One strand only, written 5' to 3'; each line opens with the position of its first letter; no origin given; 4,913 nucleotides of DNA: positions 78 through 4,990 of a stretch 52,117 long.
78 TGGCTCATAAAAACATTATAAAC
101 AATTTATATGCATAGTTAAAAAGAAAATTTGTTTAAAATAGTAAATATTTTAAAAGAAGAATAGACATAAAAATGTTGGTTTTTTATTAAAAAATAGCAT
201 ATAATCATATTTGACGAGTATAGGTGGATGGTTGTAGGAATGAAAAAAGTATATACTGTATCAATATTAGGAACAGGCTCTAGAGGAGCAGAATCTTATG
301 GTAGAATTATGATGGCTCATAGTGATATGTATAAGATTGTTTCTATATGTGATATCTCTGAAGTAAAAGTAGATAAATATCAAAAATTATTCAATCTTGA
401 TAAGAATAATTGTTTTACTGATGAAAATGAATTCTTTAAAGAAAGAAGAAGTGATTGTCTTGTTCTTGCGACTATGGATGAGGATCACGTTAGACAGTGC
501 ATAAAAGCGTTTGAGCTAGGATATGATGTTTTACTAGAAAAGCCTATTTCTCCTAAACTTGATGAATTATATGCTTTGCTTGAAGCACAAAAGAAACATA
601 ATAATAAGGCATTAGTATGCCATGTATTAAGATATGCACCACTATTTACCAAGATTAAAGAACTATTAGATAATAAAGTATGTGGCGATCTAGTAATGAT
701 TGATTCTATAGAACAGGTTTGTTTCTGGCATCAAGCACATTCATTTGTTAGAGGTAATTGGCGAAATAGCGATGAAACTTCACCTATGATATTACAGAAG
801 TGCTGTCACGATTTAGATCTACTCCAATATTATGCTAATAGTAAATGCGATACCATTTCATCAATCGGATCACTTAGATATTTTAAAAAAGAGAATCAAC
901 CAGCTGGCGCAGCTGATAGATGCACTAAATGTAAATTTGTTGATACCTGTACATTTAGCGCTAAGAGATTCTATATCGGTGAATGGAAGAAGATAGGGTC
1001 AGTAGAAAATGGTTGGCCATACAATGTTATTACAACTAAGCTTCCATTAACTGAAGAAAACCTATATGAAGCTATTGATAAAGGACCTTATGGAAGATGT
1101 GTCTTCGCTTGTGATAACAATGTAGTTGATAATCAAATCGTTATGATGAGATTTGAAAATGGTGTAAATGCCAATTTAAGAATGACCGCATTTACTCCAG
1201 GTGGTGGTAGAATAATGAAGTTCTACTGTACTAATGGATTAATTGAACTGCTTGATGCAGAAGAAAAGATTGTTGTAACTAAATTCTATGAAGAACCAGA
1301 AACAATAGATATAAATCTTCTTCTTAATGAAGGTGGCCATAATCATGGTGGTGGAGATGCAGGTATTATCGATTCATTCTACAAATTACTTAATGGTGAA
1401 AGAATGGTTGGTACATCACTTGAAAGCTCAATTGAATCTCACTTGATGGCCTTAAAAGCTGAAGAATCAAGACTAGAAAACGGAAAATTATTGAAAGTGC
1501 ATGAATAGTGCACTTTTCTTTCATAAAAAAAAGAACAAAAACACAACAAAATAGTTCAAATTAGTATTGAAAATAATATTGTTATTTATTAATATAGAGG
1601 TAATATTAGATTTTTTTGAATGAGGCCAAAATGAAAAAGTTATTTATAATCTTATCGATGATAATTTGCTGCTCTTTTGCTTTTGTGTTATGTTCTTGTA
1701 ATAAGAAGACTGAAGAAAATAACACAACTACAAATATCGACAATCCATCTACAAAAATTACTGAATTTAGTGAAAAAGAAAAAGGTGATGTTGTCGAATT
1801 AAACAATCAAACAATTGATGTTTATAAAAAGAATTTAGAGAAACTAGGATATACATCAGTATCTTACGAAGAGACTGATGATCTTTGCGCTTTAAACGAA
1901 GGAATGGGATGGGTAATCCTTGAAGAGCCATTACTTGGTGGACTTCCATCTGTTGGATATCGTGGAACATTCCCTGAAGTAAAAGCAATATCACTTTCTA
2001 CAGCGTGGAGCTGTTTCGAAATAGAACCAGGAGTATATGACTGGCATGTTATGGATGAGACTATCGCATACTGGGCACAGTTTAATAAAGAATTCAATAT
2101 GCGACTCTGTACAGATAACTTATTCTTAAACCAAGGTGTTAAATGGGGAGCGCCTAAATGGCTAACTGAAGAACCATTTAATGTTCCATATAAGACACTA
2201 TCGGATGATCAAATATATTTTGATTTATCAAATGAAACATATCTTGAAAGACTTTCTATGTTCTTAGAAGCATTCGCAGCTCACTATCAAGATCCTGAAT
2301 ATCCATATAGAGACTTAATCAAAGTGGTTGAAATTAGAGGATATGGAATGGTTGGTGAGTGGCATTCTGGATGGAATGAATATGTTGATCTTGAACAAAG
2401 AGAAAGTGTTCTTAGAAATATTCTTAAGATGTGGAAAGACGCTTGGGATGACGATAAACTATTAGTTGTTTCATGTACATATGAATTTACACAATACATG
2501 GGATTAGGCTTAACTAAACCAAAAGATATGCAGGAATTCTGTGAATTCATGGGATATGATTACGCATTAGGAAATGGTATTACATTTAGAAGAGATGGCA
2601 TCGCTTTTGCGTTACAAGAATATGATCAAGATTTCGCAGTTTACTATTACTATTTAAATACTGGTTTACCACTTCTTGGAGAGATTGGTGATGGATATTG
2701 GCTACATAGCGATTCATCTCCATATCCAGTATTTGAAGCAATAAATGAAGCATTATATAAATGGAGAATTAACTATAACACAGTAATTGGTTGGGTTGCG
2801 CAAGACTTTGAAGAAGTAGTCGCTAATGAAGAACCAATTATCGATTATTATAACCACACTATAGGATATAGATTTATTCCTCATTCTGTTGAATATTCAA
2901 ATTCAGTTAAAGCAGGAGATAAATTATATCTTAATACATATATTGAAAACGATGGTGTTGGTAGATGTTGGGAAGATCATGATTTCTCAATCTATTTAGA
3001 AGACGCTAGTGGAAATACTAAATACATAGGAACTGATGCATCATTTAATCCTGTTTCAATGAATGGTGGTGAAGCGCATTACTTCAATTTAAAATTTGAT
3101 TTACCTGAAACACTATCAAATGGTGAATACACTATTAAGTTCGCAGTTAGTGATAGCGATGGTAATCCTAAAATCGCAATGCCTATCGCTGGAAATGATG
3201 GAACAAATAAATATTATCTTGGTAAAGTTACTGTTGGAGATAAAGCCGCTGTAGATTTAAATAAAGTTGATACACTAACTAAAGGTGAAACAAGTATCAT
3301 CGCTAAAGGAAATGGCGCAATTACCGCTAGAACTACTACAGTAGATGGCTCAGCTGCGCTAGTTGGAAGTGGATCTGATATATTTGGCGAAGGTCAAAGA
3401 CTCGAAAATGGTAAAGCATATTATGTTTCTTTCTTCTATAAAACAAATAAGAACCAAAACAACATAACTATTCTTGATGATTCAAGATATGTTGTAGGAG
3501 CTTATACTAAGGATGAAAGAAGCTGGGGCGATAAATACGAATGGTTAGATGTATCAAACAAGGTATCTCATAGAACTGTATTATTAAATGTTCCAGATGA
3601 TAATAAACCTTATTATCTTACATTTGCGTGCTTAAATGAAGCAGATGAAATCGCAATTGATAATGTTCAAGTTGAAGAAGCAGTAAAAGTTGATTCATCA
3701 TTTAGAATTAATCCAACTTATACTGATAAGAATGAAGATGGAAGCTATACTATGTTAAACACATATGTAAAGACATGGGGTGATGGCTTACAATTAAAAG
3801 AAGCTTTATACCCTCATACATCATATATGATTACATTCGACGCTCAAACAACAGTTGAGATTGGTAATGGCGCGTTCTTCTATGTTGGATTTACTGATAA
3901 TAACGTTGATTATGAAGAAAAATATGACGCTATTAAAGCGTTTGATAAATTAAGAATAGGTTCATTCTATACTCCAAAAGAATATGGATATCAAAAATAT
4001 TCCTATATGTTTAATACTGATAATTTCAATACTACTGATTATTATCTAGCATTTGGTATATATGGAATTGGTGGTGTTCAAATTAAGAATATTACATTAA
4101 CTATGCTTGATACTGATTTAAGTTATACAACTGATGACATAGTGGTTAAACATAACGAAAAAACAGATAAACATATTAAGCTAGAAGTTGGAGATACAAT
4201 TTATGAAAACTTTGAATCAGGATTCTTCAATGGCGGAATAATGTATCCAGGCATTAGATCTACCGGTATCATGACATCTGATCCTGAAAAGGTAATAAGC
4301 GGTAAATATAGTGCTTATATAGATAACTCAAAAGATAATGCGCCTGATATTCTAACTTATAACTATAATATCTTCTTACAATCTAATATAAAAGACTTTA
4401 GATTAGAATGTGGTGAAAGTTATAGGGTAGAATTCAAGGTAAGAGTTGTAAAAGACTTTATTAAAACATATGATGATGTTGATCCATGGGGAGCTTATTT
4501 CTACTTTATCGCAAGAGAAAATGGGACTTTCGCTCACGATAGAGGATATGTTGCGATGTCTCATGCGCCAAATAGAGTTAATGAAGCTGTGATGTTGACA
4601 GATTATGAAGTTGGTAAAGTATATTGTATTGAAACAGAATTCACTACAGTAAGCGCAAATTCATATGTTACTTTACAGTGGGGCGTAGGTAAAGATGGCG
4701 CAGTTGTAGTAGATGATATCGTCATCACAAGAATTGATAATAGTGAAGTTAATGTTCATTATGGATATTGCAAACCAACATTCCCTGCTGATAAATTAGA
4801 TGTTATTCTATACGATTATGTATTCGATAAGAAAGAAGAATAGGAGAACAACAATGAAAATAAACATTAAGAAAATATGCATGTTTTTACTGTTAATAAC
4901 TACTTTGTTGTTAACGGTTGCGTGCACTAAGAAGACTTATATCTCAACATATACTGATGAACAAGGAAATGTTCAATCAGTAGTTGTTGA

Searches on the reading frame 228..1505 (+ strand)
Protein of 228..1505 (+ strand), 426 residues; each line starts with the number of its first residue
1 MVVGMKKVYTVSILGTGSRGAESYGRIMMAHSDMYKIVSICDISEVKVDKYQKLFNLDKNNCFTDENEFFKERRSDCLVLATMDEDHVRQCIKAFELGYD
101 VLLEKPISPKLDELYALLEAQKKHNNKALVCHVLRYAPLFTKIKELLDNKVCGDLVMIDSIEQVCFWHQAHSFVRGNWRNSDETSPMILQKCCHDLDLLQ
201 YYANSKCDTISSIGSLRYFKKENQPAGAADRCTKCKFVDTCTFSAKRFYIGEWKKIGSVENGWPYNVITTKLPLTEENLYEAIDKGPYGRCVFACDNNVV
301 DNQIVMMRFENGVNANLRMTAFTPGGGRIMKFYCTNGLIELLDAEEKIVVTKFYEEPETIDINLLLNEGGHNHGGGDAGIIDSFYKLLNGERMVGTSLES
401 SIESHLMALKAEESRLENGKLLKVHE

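Call 22: search_protein_families(library=pfam, proteins=[window:228-1505:+], max_evalue=0.001)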
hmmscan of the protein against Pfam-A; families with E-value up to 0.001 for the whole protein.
window:228-1505:+ (426 aa): 3 families
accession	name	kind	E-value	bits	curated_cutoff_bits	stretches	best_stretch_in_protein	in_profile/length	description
PF01408.29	GFO_IDH_MocA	-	8.5e-14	52.7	24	1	11-130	3-118/120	Oxidoreductase family, NAD-binding Rossmann fold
PF22725.1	GFO_IDH_MocA_C3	-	1.2e-11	45.1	27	2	140-217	1-74/124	GFO/IDH/MocA C-terminal domain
PF02894.22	GFO_IDH_MocA_C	-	3.3e-07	30.8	22.9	1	144-326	1-108/218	Oxidoreductase family, C-terminal alpha/beta domain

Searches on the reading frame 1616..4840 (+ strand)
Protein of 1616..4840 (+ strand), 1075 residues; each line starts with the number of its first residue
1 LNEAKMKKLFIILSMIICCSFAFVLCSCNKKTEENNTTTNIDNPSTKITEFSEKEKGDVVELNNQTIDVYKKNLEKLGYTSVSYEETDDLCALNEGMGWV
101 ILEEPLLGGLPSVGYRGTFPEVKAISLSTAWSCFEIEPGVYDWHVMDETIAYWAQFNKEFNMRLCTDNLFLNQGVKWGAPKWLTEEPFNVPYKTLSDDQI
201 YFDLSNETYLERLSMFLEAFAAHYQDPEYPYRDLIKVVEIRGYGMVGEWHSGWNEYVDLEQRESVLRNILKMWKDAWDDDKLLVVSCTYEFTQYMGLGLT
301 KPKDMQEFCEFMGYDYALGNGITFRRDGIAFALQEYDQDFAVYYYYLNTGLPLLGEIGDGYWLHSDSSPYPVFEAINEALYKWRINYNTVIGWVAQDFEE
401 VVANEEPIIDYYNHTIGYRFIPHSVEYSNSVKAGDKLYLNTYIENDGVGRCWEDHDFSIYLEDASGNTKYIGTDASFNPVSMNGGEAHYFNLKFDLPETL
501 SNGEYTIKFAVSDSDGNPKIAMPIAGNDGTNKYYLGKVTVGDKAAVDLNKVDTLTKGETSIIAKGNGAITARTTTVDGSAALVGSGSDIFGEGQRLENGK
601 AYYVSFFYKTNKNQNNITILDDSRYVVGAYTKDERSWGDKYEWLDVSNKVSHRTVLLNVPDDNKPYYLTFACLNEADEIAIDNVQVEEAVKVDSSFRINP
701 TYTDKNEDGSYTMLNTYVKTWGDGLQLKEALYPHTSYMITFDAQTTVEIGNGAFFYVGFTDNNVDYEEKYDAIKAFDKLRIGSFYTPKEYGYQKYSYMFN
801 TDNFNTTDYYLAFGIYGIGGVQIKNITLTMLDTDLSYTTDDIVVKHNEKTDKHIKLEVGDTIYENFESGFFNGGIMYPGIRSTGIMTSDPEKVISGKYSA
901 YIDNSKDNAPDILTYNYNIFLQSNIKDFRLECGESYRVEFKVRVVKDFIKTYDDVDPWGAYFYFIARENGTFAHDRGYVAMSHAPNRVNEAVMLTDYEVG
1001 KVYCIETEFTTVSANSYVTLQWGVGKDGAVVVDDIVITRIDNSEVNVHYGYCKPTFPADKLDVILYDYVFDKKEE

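Call 22: search_protein_families(library=pfam, proteins=[window:1616-4840:+], max_evalue=0.001)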
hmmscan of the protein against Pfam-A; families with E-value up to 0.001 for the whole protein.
window:1616-4840:+ (1075 aa): 1 family
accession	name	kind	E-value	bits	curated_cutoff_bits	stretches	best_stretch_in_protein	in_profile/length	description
PF16116.10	DUF4832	-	1.5e-13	51.5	29.2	1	393-515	85-201/216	Domain of unknown function (DUF4832)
